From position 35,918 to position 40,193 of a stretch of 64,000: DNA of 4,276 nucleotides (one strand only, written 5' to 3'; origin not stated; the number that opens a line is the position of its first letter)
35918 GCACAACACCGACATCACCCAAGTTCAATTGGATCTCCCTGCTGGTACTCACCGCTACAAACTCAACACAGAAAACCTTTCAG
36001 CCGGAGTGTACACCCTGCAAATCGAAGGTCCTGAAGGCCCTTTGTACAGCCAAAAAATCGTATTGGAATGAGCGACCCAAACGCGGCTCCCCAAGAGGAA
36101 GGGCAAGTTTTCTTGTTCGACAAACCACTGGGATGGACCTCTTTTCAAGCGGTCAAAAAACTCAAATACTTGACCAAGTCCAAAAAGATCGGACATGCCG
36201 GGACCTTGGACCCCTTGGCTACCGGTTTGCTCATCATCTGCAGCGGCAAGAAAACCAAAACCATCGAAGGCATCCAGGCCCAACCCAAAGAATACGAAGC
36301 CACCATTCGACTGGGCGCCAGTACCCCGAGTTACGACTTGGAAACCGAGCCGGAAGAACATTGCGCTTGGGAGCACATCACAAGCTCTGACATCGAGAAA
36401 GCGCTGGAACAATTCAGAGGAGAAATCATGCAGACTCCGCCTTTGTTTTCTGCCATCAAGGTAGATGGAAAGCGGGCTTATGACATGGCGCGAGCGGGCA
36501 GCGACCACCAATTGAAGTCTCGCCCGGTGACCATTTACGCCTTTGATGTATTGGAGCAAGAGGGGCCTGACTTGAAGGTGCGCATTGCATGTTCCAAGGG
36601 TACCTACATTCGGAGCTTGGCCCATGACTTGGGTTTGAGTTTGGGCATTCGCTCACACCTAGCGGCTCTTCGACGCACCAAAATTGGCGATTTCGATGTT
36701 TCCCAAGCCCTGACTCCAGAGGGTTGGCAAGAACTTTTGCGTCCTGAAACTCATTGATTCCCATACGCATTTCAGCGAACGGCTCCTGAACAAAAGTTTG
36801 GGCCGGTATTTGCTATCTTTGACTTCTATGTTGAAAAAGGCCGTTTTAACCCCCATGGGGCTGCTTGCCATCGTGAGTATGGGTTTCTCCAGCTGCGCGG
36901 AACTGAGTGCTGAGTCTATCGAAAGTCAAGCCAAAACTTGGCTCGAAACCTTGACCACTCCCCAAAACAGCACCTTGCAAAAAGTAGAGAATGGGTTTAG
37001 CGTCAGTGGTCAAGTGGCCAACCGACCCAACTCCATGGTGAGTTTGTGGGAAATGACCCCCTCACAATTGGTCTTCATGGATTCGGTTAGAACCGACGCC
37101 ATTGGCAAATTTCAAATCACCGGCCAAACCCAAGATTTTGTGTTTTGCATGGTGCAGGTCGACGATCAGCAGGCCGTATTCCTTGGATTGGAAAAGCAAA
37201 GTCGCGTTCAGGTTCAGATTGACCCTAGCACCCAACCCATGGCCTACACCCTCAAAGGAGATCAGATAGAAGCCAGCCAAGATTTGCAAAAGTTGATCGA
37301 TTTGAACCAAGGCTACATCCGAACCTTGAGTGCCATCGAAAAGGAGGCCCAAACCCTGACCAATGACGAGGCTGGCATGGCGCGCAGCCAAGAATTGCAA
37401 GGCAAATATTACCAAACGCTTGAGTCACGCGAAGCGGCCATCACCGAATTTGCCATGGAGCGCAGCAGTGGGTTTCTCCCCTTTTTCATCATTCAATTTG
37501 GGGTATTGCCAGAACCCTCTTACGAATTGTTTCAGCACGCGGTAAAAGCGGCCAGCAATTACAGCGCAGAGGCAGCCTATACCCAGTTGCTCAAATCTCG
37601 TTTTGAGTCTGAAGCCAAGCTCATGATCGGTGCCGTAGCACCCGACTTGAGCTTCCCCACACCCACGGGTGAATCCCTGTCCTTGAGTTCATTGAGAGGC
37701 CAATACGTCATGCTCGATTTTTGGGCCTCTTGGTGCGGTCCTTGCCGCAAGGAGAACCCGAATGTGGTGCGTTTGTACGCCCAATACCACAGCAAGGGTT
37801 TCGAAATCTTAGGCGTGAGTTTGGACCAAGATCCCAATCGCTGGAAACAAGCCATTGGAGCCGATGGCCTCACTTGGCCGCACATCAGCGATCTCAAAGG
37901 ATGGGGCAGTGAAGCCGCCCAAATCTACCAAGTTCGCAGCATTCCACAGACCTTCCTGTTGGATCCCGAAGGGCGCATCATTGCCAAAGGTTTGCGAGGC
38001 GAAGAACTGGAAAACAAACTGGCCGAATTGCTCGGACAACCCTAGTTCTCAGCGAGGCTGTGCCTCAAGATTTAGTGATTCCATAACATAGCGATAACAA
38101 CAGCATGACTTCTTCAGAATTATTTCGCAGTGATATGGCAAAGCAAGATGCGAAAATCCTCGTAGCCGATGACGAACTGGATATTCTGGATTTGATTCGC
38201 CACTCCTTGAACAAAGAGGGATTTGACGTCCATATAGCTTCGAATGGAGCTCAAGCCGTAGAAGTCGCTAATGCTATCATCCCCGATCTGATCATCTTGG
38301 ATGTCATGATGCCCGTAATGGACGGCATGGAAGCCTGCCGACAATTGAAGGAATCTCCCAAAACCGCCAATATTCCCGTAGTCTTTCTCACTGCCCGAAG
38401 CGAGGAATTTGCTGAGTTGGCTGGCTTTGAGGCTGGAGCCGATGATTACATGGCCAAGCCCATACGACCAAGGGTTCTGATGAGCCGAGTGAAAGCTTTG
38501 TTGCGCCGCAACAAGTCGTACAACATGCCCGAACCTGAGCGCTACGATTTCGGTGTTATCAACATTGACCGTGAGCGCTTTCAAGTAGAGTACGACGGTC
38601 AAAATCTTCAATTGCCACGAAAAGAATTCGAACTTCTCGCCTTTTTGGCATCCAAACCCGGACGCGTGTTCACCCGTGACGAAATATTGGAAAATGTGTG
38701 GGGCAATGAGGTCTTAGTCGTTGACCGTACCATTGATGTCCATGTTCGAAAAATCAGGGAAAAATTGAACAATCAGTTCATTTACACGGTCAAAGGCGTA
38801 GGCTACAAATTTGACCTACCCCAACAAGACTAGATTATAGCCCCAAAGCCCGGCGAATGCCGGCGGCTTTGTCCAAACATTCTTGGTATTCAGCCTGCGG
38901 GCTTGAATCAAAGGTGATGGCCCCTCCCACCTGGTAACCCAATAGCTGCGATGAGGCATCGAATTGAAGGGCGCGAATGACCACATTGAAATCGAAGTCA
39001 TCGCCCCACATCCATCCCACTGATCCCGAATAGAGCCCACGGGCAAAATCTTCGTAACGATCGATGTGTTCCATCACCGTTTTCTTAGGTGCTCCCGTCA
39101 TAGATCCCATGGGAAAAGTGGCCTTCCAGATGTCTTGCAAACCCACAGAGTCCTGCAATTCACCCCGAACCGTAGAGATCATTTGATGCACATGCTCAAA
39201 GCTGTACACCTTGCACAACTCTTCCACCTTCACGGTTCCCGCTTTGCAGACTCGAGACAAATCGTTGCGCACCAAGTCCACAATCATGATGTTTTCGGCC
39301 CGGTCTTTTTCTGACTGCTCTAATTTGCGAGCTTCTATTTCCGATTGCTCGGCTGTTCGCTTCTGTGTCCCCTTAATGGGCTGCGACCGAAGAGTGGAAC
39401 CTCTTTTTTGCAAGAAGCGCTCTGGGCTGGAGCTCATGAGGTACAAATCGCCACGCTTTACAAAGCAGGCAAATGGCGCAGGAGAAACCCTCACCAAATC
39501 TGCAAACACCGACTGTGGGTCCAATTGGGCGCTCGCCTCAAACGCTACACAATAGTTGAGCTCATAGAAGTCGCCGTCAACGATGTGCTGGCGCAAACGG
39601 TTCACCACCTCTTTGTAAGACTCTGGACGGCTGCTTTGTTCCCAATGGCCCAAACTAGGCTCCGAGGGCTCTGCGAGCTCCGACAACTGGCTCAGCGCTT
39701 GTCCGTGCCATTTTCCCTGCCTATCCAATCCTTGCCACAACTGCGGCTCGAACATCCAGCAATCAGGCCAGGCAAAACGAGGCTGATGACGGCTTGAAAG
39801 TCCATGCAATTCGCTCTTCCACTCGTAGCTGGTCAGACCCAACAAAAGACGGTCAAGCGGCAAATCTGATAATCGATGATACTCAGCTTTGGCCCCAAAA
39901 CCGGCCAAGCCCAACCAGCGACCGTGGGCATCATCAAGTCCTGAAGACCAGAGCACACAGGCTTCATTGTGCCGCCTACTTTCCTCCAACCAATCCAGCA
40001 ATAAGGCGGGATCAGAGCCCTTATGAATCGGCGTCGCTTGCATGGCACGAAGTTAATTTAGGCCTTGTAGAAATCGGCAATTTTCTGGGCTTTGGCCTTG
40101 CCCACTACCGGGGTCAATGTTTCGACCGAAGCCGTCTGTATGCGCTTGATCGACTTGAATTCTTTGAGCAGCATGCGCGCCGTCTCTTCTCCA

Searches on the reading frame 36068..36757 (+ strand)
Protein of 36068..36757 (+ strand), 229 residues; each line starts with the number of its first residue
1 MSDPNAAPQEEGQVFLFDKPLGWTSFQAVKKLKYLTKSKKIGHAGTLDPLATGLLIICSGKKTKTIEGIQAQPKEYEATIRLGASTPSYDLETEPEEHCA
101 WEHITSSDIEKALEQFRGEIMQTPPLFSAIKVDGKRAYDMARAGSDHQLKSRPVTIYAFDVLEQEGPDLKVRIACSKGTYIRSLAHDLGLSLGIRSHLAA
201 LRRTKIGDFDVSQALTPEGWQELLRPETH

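Call 59: search_protein_families(library=pfam, proteins=[window:36068-36757:+], max_evalue=0.00001)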
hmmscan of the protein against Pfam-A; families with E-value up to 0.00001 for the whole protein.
window:36068-36757:+ (229 aa): 2 families
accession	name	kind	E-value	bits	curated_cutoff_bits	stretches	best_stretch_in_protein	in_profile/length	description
PF01509.24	TruB_N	-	7.2e-55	185.9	27.3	1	34-181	2-149/149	TruB family pseudouridylate synthase (N terminal domain)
PF16198.10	TruB_C_2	-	1.3e-08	35.3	29.3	1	182-217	1-36/66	tRNA pseudouridylate synthase B C-terminal domain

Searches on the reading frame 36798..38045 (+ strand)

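Call 58: search_protein_families(library=pfam, proteins=[window:36798-38045:+], max_evalue=0.00001)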
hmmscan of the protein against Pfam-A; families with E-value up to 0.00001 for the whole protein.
window:36798-38045:+ (415 aa): 6 families
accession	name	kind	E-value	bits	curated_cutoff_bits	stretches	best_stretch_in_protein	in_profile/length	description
PF00578.27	AhpC-TSA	-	8.3e-23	81.1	26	1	277-395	1-122/124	AhpC/TSA family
PF08534.16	Redoxin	-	1.7e-20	73.8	26.6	1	278-403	3-137/148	Redoxin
PF13905.12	Thioredoxin_8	-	3e-18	66.4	27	1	301-394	1-94/94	Thioredoxin-like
PF00085.26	Thioredoxin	-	3.3e-08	33.9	23.5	1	302-346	19-62/103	Thioredoxin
PF13098.12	Thioredoxin_2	-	6e-08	33.4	27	1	300-403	4-95/104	Thioredoxin-like domain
PF14289.11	DUF4369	-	8.6e-06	26.7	25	0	67-155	1-85/91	Domain of unknown function (DUF4369)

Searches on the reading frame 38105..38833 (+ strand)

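Call 59: search_protein_families(library=pfam, proteins=[window:38105-38833:+], max_evalue=0.00001)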
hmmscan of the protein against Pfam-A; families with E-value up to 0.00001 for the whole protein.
window:38105-38833:+ (242 aa): 2 families
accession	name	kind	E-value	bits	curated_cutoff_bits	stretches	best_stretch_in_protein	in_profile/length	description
PF00072.30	Response_reg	-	7.6e-29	100.6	30.2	1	18-130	1-111/111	Response regulator receiver domain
PF00486.34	Trans_reg_C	-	5e-25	87.8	26.2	1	165-236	1-77/77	Transcriptional regulatory protein, C terminal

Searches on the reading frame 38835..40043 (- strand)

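Call 58: search_protein_families(library=pfam, proteins=[window:38835-40043:-], max_evalue=0.00001)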
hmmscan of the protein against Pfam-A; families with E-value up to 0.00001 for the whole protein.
window:38835-40043:- (402 aa): 1 family
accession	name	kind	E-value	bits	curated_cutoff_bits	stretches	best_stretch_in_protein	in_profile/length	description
PF00425.24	Chorismate_bind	-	1.5e-79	267.6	27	1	141-392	3-257/257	chorismate binding enzyme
